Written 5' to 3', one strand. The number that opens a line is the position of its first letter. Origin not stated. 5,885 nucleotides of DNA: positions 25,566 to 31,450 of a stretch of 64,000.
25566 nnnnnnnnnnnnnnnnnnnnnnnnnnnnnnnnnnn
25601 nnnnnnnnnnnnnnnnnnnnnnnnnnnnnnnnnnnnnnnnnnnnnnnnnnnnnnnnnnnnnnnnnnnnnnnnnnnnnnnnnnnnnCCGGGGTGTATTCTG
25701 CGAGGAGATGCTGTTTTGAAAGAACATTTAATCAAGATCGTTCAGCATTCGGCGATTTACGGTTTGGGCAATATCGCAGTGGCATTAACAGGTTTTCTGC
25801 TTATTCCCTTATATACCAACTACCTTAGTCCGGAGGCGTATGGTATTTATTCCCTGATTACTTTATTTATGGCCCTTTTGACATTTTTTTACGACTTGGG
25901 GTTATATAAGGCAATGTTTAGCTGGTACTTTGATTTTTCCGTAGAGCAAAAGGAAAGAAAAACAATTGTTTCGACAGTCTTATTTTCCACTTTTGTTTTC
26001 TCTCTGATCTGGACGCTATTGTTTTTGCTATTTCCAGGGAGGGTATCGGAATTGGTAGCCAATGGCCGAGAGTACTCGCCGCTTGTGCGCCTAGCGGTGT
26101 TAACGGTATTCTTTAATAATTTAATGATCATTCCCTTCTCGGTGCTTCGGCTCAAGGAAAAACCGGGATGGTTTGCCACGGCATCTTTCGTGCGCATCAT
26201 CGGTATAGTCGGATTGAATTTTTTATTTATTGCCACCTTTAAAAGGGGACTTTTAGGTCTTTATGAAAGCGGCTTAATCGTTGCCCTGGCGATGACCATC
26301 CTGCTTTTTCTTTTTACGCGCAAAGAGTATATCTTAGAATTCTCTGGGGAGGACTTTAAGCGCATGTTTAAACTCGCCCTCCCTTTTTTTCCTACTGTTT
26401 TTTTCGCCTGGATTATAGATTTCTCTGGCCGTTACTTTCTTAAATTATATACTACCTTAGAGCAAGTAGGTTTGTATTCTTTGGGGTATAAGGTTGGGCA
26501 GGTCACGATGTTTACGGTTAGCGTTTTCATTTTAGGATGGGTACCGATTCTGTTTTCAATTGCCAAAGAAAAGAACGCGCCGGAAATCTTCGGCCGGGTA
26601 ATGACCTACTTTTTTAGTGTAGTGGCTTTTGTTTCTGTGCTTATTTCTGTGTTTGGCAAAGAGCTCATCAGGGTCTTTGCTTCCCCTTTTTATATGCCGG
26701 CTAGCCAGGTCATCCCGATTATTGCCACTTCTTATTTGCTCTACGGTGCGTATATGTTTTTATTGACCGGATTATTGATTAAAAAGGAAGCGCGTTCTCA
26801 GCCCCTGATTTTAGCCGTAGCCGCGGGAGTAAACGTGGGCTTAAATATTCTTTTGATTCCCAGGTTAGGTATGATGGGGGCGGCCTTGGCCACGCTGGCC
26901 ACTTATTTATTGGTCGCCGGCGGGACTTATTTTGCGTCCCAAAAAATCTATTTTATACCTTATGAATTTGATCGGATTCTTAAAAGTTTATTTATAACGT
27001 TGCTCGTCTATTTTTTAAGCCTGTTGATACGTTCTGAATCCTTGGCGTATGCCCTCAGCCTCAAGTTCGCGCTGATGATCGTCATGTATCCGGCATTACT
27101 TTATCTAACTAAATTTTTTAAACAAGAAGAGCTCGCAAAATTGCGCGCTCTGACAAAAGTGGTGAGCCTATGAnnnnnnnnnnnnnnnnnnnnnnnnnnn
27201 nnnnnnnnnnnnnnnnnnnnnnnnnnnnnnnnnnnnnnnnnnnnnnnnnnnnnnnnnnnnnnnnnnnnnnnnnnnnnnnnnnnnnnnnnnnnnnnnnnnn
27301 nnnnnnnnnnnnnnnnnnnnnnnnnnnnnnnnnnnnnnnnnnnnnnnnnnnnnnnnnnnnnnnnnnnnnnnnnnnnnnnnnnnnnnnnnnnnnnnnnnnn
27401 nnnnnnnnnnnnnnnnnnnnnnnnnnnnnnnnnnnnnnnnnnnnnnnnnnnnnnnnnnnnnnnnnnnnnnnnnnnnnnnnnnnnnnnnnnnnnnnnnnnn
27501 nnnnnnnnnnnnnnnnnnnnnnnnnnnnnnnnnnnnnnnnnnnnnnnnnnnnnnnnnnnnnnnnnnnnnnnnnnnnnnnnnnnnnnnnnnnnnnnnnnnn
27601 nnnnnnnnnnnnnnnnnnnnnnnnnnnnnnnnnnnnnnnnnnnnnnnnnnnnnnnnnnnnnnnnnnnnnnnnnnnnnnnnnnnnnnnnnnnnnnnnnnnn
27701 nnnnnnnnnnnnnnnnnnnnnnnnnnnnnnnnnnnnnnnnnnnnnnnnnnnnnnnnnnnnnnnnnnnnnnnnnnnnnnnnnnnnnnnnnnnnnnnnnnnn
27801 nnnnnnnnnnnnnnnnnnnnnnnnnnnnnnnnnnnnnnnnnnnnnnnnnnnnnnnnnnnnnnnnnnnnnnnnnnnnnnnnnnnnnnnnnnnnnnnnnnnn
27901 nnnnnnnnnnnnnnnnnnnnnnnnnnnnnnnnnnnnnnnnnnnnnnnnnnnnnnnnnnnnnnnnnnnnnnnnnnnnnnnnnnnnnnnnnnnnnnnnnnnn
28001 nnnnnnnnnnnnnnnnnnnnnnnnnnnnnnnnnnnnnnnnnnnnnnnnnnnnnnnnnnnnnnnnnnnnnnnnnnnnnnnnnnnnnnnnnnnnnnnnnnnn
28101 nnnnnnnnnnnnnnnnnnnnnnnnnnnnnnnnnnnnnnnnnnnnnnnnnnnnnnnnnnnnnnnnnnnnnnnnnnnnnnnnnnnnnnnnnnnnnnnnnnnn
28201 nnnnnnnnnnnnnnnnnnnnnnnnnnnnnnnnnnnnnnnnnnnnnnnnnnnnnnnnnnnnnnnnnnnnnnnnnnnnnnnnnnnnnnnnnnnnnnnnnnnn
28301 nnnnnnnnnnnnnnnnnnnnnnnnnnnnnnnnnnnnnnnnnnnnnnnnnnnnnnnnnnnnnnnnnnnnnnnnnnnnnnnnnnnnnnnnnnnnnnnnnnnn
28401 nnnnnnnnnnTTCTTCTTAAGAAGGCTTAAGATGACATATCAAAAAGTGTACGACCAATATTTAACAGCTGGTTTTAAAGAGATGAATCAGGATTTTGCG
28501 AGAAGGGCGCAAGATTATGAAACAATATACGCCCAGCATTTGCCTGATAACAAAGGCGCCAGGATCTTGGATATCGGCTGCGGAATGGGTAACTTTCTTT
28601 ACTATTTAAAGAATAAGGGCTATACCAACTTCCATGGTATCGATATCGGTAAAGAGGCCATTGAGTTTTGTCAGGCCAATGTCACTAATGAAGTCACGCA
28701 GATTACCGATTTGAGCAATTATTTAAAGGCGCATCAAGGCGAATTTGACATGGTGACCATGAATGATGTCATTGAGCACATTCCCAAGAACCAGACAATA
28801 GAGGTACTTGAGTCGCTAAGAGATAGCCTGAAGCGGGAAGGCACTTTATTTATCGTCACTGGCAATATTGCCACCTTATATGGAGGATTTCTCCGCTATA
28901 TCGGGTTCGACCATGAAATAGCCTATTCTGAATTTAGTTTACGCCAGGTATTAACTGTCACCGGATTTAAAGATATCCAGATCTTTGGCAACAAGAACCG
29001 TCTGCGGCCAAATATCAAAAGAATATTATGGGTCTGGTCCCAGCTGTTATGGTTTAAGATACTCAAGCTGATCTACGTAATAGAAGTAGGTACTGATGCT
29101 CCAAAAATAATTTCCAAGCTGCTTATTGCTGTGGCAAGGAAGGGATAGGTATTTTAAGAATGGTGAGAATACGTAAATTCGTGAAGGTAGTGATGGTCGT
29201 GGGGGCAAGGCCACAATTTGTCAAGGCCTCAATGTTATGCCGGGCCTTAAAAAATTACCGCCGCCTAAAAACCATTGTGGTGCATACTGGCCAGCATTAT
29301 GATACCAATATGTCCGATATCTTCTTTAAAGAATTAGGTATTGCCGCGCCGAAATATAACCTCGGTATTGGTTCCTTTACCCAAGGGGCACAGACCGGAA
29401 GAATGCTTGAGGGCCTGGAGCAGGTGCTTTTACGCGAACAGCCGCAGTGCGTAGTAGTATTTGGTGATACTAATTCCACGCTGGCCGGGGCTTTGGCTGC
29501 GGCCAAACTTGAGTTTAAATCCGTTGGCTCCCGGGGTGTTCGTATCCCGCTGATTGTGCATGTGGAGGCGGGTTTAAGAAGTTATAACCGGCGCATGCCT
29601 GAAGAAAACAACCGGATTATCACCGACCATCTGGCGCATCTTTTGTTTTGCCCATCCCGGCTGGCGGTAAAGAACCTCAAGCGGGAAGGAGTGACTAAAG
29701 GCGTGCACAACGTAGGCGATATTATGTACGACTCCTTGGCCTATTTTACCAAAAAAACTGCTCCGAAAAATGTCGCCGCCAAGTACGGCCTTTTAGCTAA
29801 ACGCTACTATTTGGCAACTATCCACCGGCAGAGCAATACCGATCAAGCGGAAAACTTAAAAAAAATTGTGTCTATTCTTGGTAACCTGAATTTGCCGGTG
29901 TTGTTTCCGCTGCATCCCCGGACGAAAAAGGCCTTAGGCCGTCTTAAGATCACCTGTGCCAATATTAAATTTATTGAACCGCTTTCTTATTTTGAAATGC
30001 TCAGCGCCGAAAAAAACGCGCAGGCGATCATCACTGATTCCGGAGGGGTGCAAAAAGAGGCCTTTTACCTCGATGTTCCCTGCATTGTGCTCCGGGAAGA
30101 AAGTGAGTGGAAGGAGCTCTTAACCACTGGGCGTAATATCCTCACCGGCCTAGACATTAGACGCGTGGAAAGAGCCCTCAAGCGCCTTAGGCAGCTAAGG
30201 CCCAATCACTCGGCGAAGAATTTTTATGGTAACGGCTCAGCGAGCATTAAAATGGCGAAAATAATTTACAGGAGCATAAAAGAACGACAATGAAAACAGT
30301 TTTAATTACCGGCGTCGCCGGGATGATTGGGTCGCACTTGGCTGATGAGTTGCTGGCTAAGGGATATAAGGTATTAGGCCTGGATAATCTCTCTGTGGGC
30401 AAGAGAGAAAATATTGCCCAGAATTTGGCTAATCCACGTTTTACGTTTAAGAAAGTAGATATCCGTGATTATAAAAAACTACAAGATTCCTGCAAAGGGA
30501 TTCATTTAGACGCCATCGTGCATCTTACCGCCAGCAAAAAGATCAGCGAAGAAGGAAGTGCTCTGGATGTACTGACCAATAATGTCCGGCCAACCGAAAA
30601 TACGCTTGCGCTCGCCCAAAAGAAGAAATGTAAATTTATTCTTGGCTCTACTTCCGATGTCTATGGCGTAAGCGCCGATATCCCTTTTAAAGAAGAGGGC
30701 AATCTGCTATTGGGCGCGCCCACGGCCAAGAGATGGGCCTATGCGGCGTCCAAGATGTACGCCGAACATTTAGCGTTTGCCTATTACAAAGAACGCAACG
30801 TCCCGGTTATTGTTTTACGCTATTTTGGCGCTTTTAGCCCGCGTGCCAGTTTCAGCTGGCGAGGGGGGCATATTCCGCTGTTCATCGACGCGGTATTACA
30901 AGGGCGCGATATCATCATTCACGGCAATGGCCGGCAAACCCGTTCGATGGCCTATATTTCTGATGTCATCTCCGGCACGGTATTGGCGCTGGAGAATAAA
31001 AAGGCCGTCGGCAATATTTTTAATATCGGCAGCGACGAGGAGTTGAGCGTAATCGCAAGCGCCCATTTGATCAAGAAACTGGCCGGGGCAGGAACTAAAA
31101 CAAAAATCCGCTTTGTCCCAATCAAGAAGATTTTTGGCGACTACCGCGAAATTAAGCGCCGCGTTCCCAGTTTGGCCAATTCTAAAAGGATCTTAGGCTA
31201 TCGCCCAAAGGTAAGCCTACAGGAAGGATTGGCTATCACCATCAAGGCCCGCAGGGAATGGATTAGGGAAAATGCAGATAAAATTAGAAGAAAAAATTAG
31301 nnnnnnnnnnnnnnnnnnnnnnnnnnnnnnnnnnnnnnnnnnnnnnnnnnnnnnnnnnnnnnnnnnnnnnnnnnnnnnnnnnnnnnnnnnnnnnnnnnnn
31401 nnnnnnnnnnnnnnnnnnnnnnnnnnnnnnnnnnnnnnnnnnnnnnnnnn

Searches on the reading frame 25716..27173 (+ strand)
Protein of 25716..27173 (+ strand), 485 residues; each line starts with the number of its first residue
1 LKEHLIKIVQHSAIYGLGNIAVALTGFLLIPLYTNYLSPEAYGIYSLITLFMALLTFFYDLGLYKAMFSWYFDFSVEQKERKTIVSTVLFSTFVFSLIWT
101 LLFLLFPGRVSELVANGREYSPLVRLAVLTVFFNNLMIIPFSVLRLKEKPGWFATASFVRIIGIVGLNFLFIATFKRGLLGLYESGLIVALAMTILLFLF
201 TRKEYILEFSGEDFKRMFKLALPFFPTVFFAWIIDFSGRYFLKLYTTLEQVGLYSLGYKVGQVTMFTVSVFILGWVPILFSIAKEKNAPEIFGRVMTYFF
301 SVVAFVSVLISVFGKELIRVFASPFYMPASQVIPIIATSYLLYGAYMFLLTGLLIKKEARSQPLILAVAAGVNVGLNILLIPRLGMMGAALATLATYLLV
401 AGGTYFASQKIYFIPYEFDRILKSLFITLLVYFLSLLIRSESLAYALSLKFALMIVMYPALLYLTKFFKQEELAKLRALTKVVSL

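Call 7: search_protein_families(library=pfam, proteins=[window:25716-27173:+], max_evalue=0.001)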
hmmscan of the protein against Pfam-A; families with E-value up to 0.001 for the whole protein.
window:25716-27173:+ (485 aa): 2 families
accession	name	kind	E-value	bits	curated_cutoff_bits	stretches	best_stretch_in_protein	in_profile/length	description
PF01943.22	Polysacc_synt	-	5e-19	69.2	28.2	1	9-281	2-272/274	Polysaccharide biosynthesis protein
PF13440.11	Polysacc_synt_3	-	3e-14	53.4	23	1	37-320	6-282/293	Polysaccharide biosynthesis protein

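Call 71: search_protein_families(library=ncbifam, proteins=[window:25716-27173:+], max_evalue=0.00001)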
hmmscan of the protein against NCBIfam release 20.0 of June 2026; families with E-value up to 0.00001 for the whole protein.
window:25716-27173:+ (485 aa): 1 family
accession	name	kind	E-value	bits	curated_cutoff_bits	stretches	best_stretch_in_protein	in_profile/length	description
NF050818.1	PolSacchBiosHfsF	equivalog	6.5e-14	51.8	700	1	19-463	13-458/468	polysaccharide biosynthesis protein HfsF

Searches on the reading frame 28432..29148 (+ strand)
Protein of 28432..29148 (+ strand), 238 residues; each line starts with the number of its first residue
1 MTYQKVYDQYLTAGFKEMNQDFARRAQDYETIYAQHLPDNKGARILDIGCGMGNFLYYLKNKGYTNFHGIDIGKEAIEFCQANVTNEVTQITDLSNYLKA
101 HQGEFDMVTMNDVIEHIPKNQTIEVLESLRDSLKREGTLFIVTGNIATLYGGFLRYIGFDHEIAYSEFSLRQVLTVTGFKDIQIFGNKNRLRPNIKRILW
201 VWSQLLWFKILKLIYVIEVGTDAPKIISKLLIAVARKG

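Call 5: search_protein_families(library=pfam, proteins=[window:28432-29148:+], max_evalue=0.01)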
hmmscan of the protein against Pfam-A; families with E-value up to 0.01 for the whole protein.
window:28432-29148:+ (238 aa): 19 families
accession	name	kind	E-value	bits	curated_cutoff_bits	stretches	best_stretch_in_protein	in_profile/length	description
PF13489.12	Methyltransf_23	-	1.2e-17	64.5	27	1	27-183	7-163/164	Methyltransferase domain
PF13649.12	Methyltransf_25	-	1.5e-14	54.9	27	1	45-137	1-97/97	Methyltransferase domain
PF13847.12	Methyltransf_31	-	5.2e-14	52.6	27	1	40-145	2-113/145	Methyltransferase domain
PF08242.18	Methyltransf_12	-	7e-14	52.8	30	1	46-139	1-98/98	Methyltransferase domain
PF08241.18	Methyltransf_11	-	4.1e-13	50.2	21.2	1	46-141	1-95/95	Methyltransferase domain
PF05175.20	MTS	-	2e-10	41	23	1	32-143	22-140/170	Methyltransferase small domain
PF07021.18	MetW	-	3.3e-09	37.1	21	1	40-123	12-94/193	Methionine biosynthesis protein MetW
PF02353.26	CMAS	-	5.6e-09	36.1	27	1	9-142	30-165/273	Mycolic acid cyclopropane synthetase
PF08003.17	Methyltransf_9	-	3.1e-08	33.4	23.8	1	34-187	108-268/315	Protein of unknown function (DUF1698)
PF01728.25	FtsJ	-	1.2e-05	25.7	24.1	1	39-126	20-112/181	FtsJ-like methyltransferase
PF05891.18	Methyltransf_PK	-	0.00017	21.6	27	1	39-179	53-194/218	AdoMet dependent proline di-methyltransferase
PF06325.19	PrmA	-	0.00028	20.9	22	1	39-144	159-260/296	Ribosomal protein L11 methyltransferase (PrmA)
PF01739.24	CheR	-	0.00036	20.5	27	1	98-141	130-173/195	CheR methyltransferase, SAM binding domain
PF03848.20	TehB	-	0.00094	19.1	20.4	1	42-142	31-133/193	Tellurite resistance protein TehB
PF07757.19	AdoMet_MTase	-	0.0017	19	27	1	31-75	51-94/115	Predicted AdoMet-dependent methyltransferase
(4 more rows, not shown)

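Call 6: search_protein_families(library=ncbifam, proteins=[window:28432-29148:+], max_evalue=0.01)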
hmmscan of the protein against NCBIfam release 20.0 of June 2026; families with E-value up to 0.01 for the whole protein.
window:28432-29148:+ (238 aa): 42 families (the best 25 are shown)
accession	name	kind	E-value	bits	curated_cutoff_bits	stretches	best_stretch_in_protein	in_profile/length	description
TIGR01983.1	UbiG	equivalog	7.8e-14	51.5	102.95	1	38-145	46-155/228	bifunctional 2-polyprenyl-6-hydroxyphenol methylase/3-demethylubiquinol 3-O-methyltransferase UbiG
TIGR02021.1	BchM-ChlM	equivalog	2.4e-12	46.7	158.9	1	35-140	46-153/218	magnesium protoporphyrin IX methyltransferase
NF008686.0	PRK11705.1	equivalog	1.6e-11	43.9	400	1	14-143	140-267/383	cyclopropane fatty acyl phospholipid synthase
NF043040.1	corrin_prot_MT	hypoth_equivalog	6.7e-11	42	180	1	34-142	35-148/216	corrinoid protein-associated methyltransferase CpaM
TIGR04345.1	ovoA_Cterm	equivalog_domain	2.9e-10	40.1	170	1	7-81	7-80/242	putative 4-mercaptohistidine N1-methyltransferase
NF045667.1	MTase_DVU1556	equivalog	3.2e-10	39.8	155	1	40-141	21-119/213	DVU_1556 family methyltransferase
NF004851.0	PRK06202.1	equivalog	1.5e-09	37.6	243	1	13-130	32-155/237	hypothetical protein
TIGR02081.1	metW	equivalog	1.6e-09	37.6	189.5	1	40-123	12-94/194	methionine biosynthesis protein MetW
NF008992.0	PRK12335.1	equivalog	1.2e-08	34.5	303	1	31-143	114-225/289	SAM-dependent methyltransferase TehB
TIGR00452.1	TIGR00452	equivalog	2.1e-08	33.4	275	1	34-143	110-221/316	tRNA 5-methoxyuridine(34)/uridine 5-oxyacetic acid(34) synthase CmoB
NF011529.0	PRK14968.1-3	equivalog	2.4e-08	33.6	162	1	32-112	25-106/198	putative methyltransferase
NF011650.0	PRK15068.1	equivalog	5.5e-08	32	209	1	34-143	115-227/324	tRNA 5-methoxyuridine(34)/uridine 5-oxyacetic acid(34) synthase CmoB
TIGR02072.1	BioC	equivalog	1.1e-07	32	184.95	1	37-143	27-134/244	malonyl-ACP O-methyltransferase BioC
NF053839.1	CPFASynBruc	equivalog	1.4e-07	30.8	600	1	9-141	142-276/410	cyclopropane fatty acid synthase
NF041536.1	ArsM_DUF2284_UU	exception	3.3e-07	29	575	1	40-142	75-181/459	arsenite methyltransferase/DUF2284 domain selenoprotein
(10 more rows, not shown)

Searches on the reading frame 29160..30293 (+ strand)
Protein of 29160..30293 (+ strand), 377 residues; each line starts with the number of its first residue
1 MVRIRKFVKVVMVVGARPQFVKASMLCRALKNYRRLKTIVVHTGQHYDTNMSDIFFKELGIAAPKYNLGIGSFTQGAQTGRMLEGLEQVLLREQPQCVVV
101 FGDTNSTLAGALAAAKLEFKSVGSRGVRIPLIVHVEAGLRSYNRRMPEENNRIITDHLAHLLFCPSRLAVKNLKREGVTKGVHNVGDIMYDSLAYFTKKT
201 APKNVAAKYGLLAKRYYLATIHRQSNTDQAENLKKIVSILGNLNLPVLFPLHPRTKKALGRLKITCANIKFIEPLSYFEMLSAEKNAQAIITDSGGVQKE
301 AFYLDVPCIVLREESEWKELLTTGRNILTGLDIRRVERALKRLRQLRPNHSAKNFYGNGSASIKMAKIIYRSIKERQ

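Call 5: search_protein_families(library=pfam, proteins=[window:29160-30293:+], max_evalue=0.01)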
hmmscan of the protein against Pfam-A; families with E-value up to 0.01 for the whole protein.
window:29160-30293:+ (377 aa): 1 family
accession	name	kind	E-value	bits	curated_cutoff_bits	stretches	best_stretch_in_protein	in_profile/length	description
PF02350.25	Epimerase_2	-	2.5e-96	323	30.6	1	29-369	2-346/347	UDP-N-acetylglucosamine 2-epimerase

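Call 6: search_protein_families(library=ncbifam, proteins=[window:29160-30293:+], max_evalue=0.01)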
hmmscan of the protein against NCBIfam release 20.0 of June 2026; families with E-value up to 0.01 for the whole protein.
window:29160-30293:+ (377 aa): 2 families
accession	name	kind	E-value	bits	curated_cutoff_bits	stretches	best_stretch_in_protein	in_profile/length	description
TIGR00236.1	wecB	equivalog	3.9e-85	286.2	210.15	1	8-369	1-362/366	non-hydrolyzing UDP-N-acetylglucosamine 2-epimerase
TIGR03568.1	NeuC_NnaA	equivalog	7.5e-17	61.2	235.9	1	9-369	2-365/365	UDP-N-acetylglucosamine 2-epimerase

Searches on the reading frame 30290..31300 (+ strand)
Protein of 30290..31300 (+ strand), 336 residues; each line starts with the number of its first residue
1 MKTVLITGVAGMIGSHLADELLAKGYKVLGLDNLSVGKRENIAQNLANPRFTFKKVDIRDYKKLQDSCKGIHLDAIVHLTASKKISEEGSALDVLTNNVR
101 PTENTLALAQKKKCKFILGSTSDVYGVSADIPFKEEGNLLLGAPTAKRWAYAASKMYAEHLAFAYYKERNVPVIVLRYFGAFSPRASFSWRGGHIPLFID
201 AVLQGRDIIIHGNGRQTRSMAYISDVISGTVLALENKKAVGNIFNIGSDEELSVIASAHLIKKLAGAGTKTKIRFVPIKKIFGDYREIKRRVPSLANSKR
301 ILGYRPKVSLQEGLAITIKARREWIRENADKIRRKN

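Call 5: search_protein_families(library=pfam, proteins=[window:30290-31300:+], max_evalue=0.01)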
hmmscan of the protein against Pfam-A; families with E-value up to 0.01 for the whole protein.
window:30290-31300:+ (336 aa): 10 families
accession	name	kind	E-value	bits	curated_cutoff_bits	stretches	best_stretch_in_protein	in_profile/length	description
PF16363.11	GDP_Man_Dehyd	-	2.2e-50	172.5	27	1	5-315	1-330/332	GDP-mannose 4,6 dehydratase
PF01370.27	Epimerase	-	7.2e-50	170.1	20.9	1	4-247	1-240/240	NAD dependent epimerase/dehydratase family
PF02719.21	Polysacc_synt_2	-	4.4e-12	46.2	20.2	1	4-121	1-128/293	Polysaccharide biosynthesis protein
PF01073.25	3Beta_HSD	-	2.5e-09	37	22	1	5-235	1-230/280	3-beta hydroxysteroid dehydrogenase/isomerase family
PF07993.18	NAD_binding_4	-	6.4e-09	35.8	20.1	1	72-177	88-203/258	Male sterility protein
PF04321.23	RmlD_sub_bind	-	1.9e-08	34.2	27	1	3-138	2-118/287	RmlD substrate binding domain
PF00106.31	adh_short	-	5.4e-07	29.7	26.6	1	2-71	1-71/195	short chain dehydrogenase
PF13460.12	NAD_binding_10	-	0.0003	21.1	27.2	1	8-127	1-104/184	NAD(P)H-binding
PF03435.24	Sacchrp_dh_NADP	-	0.0015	19.3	25.1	1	4-80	1-76/129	Saccharopine dehydrogenase NADP binding domain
PF05368.20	NmrA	-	0.004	17.2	27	1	2-74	3-73/298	NmrA-like family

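Call 6: search_protein_families(library=ncbifam, proteins=[window:30290-31300:+], max_evalue=0.01)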
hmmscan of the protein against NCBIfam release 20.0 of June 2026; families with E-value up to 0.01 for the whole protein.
window:30290-31300:+ (336 aa): 59 families (the best 25 are shown)
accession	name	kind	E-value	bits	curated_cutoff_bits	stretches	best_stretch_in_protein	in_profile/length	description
TIGR04180.1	EDH_00030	hypoth_equivalog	2e-40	138.7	475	1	4-308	1-296/297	NAD-dependent 4,6-dehydratase LegB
NF008872.0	PRK11908.1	equivalog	1.8e-34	119.3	294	1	1-332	1-346/349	bifunctional UDP-4-keto-pentose/UDP-xylose synthase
TIGR01181.1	dTDP_gluc_dehyt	equivalog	3e-34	118.6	365.1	1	4-328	2-314/321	dTDP-glucose 4,6-dehydratase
TIGR01179.1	galE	equivalog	1.4e-31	109.6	262.3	1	4-326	2-326/332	UDP-glucose 4-epimerase GalE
NF005998.1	PRK08125.1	equivalog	4.4e-30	104.6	777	1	2-318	316-646/649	bifunctional UDP-4-amino-4-deoxy-L-arabinose formyltransferase/UDP-glucuronic acid oxidase ArnA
NF011728.1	PRK15181.1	equivalog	7.2e-28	97.6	760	1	2-319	16-335/348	Vi polysaccharide biosynthesis UDP-N-acetylglucosaminuronic acid C-4 epimerase TviC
TIGR02197.1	heptose_epim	equivalog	6.7e-23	81.3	274.6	1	4-315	1-307/316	ADP-glyceromanno-heptose 6-epimerase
NF007582.0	PRK10217.1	equivalog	1.2e-21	77.2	698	1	1-318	1-328/355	dTDP-glucose 4,6-dehydratase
NF007490.0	PRK10084.1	subfamily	8e-21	74.4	649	1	4-319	3-332/361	dTDP-glucose 4,6-dehydratase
NF007956.0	PRK10675.1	subfamily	1e-19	70.9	394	1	3-267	2-282/338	UDP-glucose 4-epimerase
NF041015.1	UDPsulfquin_syn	equivalog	2.7e-13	49.7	575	2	3-111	2-132/384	UDP-sulfoquinovose synthase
TIGR01472.1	gmd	equivalog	9.4e-13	48.1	415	1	2-239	1-244/342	GDP-mannose 4,6-dehydratase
NF047922.1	GDPFucSynFcl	equivalog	3e-12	46.6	500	1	54-319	35-299/308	GDP-L-fucose synthase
TIGR03466.1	HpnA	hypoth_equivalog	5.8e-12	45.1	367.65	1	3-176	2-165/327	hopanoid-associated sugar epimerase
NF008360.0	PRK11150.1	equivalog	6.9e-12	45.2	452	1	4-286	2-273/310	ADP-glyceromanno-heptose 6-epimerase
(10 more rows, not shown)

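Call 63: search_solved_structures(query=window:30290-31300:+, max_evalue=1e-20, show_alignments=0)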
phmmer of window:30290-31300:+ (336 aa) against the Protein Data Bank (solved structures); distinct sequences matched with E-value up to 1e-20: 38.
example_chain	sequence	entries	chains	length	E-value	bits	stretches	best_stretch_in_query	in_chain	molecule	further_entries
4lk3_A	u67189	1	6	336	6.6e-40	140.7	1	2-323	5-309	UDP-glucuronic acid decarboxylase 1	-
4gll_A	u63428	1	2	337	6.7e-40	140.7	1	2-323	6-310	UDP-glucuronic acid decarboxylase 1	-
2b69_A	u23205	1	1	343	7.6e-40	140.5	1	2-322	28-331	UDP-glucuronate decarboxylase 1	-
4m55_A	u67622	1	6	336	9.1e-40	140.2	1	2-323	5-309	UDP-glucuronic acid decarboxylase 1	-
6zl6_A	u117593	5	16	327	6.9e-36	127.5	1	4-315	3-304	Epimerase domain-containing protein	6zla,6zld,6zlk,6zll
6zlj_A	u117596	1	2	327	2.2e-35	125.8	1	4-315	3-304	Epimerase domain-containing protein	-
8vr2_A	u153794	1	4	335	8.9e-32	114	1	2-326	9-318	NAD-dependent epimerase/dehydratase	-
4zrm_A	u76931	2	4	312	3.9e-31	111.9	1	3-323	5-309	UDP-glucose 4-epimerase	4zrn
6bwl_A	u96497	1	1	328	2.5e-29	106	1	4-326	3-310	Pal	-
8rdg_A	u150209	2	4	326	1.2e-26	97.1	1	4-328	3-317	SDR family NAD(P)-dependent oxidoreductase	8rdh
6wjb_A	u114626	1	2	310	2.3e-26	96.2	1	3-248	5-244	NAD-dependent epimerase/dehydratase family protein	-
8rdi_A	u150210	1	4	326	4.2e-26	95.3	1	4-328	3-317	SDR family NAD(P)-dependent oxidoreductase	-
3ru7_A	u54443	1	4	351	4.9e-26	95.1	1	2-318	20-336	WbgU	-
3ru9_A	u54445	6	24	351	5.3e-26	95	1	2-318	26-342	WbgU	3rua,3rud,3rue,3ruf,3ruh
3lu1_A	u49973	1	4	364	6e-26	94.8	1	2-318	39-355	WbgU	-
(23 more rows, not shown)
